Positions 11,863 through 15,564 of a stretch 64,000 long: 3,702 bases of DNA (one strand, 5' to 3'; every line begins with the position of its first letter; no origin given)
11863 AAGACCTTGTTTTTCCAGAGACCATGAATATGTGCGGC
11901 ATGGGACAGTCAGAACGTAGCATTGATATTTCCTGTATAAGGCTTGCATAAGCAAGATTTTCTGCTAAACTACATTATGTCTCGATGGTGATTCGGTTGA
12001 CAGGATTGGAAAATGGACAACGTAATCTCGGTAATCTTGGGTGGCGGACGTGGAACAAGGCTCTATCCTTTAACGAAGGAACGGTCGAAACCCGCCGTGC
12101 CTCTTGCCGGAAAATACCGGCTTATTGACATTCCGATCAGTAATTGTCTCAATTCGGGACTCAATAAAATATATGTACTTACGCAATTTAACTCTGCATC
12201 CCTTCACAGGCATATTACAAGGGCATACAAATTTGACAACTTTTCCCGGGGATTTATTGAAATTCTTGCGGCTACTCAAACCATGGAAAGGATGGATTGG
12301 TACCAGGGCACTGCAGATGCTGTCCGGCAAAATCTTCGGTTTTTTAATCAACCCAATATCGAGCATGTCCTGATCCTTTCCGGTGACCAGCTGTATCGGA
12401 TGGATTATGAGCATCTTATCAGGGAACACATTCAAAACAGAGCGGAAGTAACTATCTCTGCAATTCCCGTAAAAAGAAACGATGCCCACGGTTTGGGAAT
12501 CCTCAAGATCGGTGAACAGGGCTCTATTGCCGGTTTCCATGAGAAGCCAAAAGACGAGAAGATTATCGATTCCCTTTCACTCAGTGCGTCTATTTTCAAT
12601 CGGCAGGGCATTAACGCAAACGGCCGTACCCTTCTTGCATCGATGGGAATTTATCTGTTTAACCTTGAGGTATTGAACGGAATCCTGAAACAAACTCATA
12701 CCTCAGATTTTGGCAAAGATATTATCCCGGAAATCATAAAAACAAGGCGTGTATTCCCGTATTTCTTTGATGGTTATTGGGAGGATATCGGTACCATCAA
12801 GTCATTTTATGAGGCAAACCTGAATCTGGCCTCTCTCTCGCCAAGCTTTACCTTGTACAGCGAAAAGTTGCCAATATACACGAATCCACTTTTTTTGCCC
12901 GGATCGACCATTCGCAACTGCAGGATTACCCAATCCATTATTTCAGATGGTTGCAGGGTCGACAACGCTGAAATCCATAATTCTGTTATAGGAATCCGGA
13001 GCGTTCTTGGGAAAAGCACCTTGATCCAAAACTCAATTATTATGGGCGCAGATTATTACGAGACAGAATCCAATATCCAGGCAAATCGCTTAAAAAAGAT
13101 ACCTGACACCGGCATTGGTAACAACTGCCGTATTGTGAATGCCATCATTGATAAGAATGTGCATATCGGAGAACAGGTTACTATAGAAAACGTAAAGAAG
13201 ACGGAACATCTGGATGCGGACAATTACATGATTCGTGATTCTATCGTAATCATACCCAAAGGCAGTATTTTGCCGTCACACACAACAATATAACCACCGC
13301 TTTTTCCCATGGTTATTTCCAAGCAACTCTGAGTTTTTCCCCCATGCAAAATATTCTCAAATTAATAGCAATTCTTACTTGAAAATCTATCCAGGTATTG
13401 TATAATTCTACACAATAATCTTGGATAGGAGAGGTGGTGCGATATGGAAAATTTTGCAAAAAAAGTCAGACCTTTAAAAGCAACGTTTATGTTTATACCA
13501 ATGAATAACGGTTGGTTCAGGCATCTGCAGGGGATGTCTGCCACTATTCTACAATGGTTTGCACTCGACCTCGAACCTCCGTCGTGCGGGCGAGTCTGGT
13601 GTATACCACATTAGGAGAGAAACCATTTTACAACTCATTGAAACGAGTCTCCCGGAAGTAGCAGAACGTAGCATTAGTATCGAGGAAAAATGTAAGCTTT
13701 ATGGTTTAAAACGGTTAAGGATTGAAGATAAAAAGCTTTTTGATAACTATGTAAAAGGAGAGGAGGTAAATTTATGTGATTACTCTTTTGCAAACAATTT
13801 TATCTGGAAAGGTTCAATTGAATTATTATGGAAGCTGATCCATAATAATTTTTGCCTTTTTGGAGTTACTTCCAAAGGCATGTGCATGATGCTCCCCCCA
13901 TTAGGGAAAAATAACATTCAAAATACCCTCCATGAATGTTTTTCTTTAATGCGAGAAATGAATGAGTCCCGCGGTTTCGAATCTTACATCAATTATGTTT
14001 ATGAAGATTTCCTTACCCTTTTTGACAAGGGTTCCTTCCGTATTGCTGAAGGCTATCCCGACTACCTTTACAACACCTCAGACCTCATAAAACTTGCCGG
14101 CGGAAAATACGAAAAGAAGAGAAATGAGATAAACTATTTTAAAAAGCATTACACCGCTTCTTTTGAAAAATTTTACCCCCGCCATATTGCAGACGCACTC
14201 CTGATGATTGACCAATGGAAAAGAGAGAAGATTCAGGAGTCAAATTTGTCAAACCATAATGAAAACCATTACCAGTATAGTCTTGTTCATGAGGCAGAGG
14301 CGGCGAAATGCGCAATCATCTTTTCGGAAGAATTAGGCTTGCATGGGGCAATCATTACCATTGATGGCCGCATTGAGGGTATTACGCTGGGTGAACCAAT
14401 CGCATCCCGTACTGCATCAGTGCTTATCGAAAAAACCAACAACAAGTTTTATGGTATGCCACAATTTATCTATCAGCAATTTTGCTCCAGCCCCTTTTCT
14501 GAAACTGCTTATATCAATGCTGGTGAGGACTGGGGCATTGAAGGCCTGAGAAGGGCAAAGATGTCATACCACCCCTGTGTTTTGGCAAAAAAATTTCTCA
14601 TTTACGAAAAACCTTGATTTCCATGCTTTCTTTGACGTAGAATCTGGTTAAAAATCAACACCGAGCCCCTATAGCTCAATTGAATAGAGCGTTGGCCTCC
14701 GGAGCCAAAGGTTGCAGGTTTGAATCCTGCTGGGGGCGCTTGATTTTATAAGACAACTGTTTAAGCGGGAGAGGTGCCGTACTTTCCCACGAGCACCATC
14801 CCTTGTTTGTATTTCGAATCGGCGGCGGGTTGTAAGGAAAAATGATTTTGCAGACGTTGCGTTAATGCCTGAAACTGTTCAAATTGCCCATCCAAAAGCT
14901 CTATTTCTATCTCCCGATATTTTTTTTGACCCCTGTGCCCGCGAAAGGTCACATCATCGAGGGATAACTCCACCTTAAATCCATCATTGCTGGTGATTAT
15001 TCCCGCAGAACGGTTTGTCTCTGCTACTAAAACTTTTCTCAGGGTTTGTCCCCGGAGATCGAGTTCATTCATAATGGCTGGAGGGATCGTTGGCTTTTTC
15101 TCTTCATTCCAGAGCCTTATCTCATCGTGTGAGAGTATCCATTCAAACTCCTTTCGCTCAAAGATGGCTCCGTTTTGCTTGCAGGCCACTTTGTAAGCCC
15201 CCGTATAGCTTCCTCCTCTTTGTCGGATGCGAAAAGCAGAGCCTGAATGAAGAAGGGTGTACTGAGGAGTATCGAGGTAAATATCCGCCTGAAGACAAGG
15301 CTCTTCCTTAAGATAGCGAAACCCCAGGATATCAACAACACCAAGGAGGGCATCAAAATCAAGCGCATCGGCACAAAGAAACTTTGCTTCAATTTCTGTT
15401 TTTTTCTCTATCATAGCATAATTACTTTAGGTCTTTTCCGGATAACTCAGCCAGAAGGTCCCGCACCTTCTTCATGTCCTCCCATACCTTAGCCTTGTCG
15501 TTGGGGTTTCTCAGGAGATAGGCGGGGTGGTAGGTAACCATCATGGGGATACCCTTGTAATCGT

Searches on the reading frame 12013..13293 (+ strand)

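Call 34: search_protein_families(library=pfam, proteins=[window:12013-13293:+], max_evalue=0.001)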
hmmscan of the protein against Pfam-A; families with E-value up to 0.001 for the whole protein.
window:12013-13293:+ (426 aa): 6 families
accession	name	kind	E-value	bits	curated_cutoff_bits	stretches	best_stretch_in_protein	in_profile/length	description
PF00483.29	NTP_transferase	-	5.8e-63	213.2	21.2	1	6-273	2-243/245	Nucleotidyl transferase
PF25247.1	LbH_GLGC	-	3.5e-44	150.5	27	1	294-424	2-134/135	GLGC left-handed parallel beta-helix domain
PF24894.1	Hexapep_GlmU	-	2.3e-10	41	23.3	2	298-346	9-57/104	GlmU-like, C-terminal hexapeptide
PF25084.1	LbH_EIF2B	-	8.5e-07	29.4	54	0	365-395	27-57/105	EIF2B subunit epsilon LbH domain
PF12804.13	NTP_transf_3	-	4.3e-05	24.2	27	1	7-150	2-122/160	MobA-like NTP transferase domain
PF07959.18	Fucose_pyrophosphorylase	-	0.00062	19.3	34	0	300-396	263-346/418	Fucose pyrophosphorylase domain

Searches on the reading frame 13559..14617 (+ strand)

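Call 34: search_protein_families(library=pfam, proteins=[window:13559-14617:+], max_evalue=0.001)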
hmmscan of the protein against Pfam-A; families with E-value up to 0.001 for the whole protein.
window:13559-14617:+ (352 aa): 1 family
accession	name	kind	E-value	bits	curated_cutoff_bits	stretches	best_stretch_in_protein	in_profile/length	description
PF09924.15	LPG_synthase_C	-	1.8e-35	122.9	27.5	1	73-349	9-298/298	Phosphatidylglycerol lysyltransferase, C-terminal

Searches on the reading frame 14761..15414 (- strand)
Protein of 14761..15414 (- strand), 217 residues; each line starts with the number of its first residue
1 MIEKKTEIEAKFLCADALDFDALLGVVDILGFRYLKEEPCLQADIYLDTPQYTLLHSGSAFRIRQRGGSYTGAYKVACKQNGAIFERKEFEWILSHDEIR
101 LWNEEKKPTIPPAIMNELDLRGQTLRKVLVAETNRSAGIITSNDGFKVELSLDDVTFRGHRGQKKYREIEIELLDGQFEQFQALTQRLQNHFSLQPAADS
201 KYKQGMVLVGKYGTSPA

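Call 31: find_encoding_contigs(protein=window:14761-15414:-, flank=10000, max_places=6)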
Protein window:14761-15414:- (217 aa): 23 contigs read that carry it; 6 places shown.
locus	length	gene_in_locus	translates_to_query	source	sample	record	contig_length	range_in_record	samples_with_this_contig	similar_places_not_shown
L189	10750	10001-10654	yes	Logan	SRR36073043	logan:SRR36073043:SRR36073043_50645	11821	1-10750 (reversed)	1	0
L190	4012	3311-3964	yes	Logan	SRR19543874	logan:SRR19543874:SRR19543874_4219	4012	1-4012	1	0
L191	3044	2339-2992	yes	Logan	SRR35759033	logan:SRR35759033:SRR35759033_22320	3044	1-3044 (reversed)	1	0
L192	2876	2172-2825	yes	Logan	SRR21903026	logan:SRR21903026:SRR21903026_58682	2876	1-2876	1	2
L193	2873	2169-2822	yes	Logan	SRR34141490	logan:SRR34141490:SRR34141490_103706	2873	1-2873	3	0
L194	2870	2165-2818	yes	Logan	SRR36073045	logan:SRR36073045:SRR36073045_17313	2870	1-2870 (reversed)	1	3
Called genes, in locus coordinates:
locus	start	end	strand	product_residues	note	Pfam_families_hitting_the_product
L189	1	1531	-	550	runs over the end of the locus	PF03979:Sigma70_r1_1, PF00140:Sigma70_r1_2, PF04542:Sigma70_r2, PF04539:Sigma70_r3, PF04545:Sigma70_r4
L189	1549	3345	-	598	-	PF01807:Zn_ribbon_DnaG, PF08275:DNAG_N, PF01751:Toprim (weak), PF13662:Toprim_4, PF13155:Toprim_2, PF10410:DnaB_bind (weak)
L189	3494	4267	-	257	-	PF00977:His_biosynth, PF03060:NMO (faint)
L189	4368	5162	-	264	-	PF05690:ThiG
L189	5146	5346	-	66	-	PF02597:ThiS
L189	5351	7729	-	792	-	PF10418:DHODB_Fe-S_bind, PF14691:Fer4_20, PF01262:AlaDh_PNT_C (faint), PF07992:Pyr_redox_2, PF13450:NAD_binding_8 (weak), PF13738:Pyr_redox_3 (faint), PF00070:Pyr_redox (weak)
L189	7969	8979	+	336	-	PF01368:DHH, PF02272:DHHA1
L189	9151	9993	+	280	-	PF03167:UDG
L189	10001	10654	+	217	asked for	PF01928:CYTH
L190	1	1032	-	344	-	?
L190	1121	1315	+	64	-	-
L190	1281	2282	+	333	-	PF01368:DHH, PF02272:DHHA1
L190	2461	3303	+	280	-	PF03167:UDG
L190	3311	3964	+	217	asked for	PF01928:CYTH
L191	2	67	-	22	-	?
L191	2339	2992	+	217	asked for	PF01928:CYTH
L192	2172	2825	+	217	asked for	PF01928:CYTH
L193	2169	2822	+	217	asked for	PF01928:CYTH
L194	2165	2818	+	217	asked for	PF01928:CYTH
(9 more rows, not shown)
